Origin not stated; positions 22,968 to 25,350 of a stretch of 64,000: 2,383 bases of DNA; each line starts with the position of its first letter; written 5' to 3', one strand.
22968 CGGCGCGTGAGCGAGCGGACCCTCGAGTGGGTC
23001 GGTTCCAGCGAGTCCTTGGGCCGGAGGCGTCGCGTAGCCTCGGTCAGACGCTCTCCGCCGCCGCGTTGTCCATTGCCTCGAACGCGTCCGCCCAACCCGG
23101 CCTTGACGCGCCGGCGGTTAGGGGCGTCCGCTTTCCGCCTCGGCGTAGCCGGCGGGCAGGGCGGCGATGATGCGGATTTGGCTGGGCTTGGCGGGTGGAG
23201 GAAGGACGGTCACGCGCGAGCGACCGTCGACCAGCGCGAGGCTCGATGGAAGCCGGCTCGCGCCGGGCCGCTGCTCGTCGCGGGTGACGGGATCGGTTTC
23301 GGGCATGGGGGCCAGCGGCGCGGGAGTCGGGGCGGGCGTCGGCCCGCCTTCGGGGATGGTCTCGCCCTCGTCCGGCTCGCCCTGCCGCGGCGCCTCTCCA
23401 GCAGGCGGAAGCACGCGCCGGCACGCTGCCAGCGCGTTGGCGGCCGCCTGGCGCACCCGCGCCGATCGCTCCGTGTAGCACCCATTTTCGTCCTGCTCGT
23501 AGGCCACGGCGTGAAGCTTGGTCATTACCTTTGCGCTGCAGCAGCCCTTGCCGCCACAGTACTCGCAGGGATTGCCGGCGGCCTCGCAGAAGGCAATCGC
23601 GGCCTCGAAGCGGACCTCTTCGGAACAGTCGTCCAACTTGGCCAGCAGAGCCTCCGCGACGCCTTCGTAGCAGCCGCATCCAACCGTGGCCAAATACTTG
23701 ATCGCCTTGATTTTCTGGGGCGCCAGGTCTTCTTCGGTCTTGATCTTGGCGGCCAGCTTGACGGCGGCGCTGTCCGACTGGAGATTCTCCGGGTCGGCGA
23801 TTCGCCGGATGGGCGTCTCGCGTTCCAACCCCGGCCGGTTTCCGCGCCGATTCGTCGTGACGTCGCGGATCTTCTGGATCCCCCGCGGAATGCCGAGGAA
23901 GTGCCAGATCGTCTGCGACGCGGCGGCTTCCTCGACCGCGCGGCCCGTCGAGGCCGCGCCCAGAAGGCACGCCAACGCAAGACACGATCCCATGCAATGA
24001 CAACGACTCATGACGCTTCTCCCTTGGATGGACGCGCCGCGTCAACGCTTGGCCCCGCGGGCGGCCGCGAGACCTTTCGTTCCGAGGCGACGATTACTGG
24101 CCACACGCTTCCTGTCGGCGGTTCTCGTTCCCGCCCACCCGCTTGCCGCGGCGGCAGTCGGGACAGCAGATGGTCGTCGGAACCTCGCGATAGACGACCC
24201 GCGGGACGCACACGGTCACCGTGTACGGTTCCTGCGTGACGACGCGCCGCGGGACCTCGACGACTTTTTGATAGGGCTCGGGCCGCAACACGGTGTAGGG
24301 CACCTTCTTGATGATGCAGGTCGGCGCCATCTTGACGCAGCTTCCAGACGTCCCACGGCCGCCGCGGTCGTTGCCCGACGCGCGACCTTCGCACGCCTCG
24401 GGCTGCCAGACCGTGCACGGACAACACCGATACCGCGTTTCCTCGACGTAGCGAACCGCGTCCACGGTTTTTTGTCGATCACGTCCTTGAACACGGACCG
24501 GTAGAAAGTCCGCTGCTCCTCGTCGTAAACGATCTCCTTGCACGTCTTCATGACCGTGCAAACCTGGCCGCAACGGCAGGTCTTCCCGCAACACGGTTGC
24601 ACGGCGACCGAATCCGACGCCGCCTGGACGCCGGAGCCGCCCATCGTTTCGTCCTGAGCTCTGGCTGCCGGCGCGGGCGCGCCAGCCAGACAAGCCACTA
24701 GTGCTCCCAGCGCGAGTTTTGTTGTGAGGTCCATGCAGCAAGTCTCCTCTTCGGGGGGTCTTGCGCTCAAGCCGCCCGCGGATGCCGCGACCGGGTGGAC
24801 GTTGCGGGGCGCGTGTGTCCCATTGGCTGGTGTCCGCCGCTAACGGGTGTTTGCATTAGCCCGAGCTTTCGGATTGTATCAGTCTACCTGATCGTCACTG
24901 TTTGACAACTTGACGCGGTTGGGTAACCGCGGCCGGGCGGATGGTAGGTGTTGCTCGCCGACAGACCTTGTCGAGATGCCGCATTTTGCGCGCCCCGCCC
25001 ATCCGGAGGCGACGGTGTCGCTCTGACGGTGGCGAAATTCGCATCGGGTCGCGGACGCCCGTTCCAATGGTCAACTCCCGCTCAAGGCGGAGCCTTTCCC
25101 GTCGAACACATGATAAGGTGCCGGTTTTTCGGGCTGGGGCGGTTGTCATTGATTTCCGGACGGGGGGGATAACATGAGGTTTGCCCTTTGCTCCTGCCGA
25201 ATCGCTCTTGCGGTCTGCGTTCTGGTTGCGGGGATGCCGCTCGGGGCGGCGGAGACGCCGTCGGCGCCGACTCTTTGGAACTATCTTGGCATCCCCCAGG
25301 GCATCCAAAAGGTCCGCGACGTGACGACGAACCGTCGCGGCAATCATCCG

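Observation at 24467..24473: Textbook -1 slippery heptamer A_AAA_AAC joins two reading frames of a Cys-rich secreted protein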

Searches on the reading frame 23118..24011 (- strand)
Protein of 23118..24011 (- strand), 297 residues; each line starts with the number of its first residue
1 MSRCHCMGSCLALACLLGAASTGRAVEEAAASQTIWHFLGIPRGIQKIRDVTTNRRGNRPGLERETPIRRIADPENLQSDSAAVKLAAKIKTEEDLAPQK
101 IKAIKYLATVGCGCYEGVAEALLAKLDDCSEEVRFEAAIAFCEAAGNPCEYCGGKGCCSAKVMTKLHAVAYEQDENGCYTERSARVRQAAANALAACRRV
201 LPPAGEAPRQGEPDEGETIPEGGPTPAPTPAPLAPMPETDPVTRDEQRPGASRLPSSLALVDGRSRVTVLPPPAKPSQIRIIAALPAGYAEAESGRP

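Call 5: search_protein_families(library=pfam, proteins=[window:23118-24011:-], max_evalue=1)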
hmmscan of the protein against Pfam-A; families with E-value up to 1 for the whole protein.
window:23118-24011:- (297 aa): 3 families
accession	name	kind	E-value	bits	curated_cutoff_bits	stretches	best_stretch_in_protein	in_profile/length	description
PF02985.28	HEAT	-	0.0062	17.1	23.5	0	121-143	4-26/31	HEAT repeat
PF13646.12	HEAT_2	-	0.017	15.8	27.7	0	101-140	49-86/88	HEAT repeats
PF13513.12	HEAT_EZ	-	0.11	13.6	27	0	185-202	2-23/55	HEAT-like repeat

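Call 11: find_encoding_contigs(protein=window:23118-24011:-, flank=4000, max_places=10)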
Protein window:23118-24011:- (297 aa): 1 contig read that carries it; 1 place shown.
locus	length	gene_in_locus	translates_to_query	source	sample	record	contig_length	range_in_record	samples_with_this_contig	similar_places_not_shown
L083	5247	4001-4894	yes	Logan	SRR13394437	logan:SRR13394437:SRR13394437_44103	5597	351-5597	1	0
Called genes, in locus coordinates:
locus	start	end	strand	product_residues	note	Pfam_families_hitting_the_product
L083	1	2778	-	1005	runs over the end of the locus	PF07715:Plug, PF00593:TonB_dep_Rec_b-barrel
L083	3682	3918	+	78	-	-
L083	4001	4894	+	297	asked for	-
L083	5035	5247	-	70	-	?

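Call 25: search_protein_families(library=ncbifam, proteins=[window:23118-24011:-], max_evalue=1)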
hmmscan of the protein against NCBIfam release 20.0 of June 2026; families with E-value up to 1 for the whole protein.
window:23118-24011:- (297 aa): 0 families

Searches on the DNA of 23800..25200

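Call 38: search_rna_families(source=window, start=23800, end=25200, threshold=evalue, max_evalue=1)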
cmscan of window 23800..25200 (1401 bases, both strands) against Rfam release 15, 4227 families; matches with E-value up to 1: 0.
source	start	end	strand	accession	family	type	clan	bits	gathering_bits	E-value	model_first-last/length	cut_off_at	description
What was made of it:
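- On Programmed -1 ribosomal frameshift site: No Rfam family matches (call 38).
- There is no Rfam match (call 38).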

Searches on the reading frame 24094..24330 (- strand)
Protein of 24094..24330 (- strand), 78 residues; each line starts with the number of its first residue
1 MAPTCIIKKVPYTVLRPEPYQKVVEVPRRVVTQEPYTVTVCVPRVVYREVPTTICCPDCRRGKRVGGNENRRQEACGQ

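Call 13: find_encoding_contigs(protein=window:24094-24330:-, flank=3000, max_places=10)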
Protein window:24094-24330:- (78 aa): 1 contig read that carries it; 1 place shown.
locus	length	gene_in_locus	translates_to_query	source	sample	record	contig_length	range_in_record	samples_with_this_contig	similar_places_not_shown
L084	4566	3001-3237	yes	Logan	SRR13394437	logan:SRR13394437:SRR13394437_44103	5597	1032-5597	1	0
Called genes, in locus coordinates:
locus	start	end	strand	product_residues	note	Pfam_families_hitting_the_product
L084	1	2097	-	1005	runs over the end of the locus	PF07715:Plug, PF00593:TonB_dep_Rec_b-barrel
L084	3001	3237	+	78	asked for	-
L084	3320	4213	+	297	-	-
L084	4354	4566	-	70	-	?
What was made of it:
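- On Phase-variable contingency locus: Only one sample carries this genome (calls 11, 13).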

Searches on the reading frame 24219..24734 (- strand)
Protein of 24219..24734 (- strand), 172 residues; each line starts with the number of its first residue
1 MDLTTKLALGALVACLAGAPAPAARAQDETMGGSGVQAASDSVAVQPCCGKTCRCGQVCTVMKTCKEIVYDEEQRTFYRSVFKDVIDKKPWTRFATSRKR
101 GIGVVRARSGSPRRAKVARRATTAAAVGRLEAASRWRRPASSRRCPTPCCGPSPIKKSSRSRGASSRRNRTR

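Call 31: list_cluster_members(proteins=[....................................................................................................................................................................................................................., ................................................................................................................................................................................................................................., window:24219-24734:-, window:24219-24770:-, window:24097-24330:-, window:24097-24741:-])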
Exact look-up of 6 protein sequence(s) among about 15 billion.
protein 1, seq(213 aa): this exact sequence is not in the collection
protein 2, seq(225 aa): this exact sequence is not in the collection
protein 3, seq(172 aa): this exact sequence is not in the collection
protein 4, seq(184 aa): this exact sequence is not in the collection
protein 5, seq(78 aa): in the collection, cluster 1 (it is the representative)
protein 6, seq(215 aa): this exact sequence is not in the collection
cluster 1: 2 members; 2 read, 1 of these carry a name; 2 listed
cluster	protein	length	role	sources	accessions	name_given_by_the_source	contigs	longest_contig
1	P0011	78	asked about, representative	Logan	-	-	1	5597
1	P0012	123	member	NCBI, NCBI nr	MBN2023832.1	MAG: hypothetical protein JW809_13685 [Pirellulales bacterium] | hypothetical protein [Pirellulales bacterium]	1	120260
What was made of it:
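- The source is a MAG known from a single run (calls 11, 13, 31).
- On Phase-variable contingency locus: The intact product is absent from the protein collection (call 31).
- The exact full-length product is absent from a 15-billion-protein collection (call 31).
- Tried and rejected: It is absent (call 31).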

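Call 33: find_encoding_contigs(protein=P0012, flank=3000, max_places=10)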
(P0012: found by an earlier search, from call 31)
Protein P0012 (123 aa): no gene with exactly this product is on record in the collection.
